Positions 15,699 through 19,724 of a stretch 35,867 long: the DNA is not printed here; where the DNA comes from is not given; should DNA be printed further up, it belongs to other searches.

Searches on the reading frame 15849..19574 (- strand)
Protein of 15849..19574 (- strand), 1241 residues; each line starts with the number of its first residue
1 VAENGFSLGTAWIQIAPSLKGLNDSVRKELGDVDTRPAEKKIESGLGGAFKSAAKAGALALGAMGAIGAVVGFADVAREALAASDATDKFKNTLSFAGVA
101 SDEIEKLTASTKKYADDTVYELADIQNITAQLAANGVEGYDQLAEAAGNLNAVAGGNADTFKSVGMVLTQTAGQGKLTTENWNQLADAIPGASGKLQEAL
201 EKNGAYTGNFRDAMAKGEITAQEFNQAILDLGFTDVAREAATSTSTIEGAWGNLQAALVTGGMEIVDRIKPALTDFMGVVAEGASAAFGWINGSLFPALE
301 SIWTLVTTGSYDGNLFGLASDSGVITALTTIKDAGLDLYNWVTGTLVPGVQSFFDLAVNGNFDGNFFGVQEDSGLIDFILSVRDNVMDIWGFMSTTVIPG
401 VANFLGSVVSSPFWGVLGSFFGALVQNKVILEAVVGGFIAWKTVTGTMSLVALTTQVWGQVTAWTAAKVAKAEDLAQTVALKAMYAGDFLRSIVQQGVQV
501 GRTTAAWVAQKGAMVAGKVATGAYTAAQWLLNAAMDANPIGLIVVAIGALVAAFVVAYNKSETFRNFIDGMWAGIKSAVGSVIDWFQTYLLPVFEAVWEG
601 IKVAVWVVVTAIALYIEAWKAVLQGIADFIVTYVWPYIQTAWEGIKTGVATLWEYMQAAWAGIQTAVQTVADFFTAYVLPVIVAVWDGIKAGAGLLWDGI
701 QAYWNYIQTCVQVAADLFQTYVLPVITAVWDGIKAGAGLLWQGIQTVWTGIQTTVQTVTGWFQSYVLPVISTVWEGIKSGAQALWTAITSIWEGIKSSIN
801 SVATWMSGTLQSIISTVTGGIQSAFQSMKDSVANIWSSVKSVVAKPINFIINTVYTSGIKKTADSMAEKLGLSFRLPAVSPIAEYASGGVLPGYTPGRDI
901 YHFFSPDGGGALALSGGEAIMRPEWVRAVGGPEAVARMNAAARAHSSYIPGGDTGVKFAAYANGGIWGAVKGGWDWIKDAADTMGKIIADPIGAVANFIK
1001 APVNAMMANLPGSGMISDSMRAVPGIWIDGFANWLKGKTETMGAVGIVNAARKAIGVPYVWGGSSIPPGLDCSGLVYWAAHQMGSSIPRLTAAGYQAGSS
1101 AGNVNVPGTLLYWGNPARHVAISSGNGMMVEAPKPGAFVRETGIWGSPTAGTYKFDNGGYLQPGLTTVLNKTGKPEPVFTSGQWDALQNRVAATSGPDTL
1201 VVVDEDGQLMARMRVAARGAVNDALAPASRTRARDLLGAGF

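Call 38: search_protein_families(library=phrogs, proteins=[window:15849-19574:-], max_evalue=0.00001)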
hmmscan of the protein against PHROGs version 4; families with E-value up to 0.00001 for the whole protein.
window:15849-19574:- (1241 aa): 29 families (the best 25 are shown)
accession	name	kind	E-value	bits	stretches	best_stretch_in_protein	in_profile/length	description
phrog_971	-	lysis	7.9e-105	353.8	2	711-1191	604-1087/1338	endolysin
phrog_4197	-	tail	2.4e-62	212.2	2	472-932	811-1201/1783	tail length tape measure protein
phrog_58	-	tail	2e-50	173.3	2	506-861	603-953/1544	tail length tape measure protein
phrog_167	-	tail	7.5e-46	157.5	2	53-852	334-994/1555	tail length tape measure protein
phrog_8927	-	tail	8.7e-45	154.3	3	766-1081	788-1052/1619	tail length tape measure protein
phrog_1272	-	tail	1e-43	150.4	1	328-1067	540-1113/1606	tail length tape measure protein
phrog_7025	-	tail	5.8e-39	134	1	743-947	1910-2110/2880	tail length tape measure protein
phrog_4200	-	tail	1.4e-22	81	1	522-889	190-595/732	tail length tape measure protein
phrog_329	-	tail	1.4e-20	74.2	1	1037-1144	528-641/949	minor tail protein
phrog_5448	-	tail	2.6e-20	72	2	772-970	2173-2359/3103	tail length tape measure protein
phrog_7972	-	unknown function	2.8e-18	67.2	2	42-261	45-262/687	-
phrog_991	-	tail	4.2e-18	65.4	1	37-692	250-822/1966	tail length tape measure protein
phrog_1535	-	tail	7.6e-18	65.1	2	588-891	746-1060/1152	tail length tape measure protein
phrog_1204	-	tail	1.4e-17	63.9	1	35-582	156-585/1483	tail protein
phrog_21157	-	tail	2.9e-17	63.4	1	399-594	567-767/782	minor tail protein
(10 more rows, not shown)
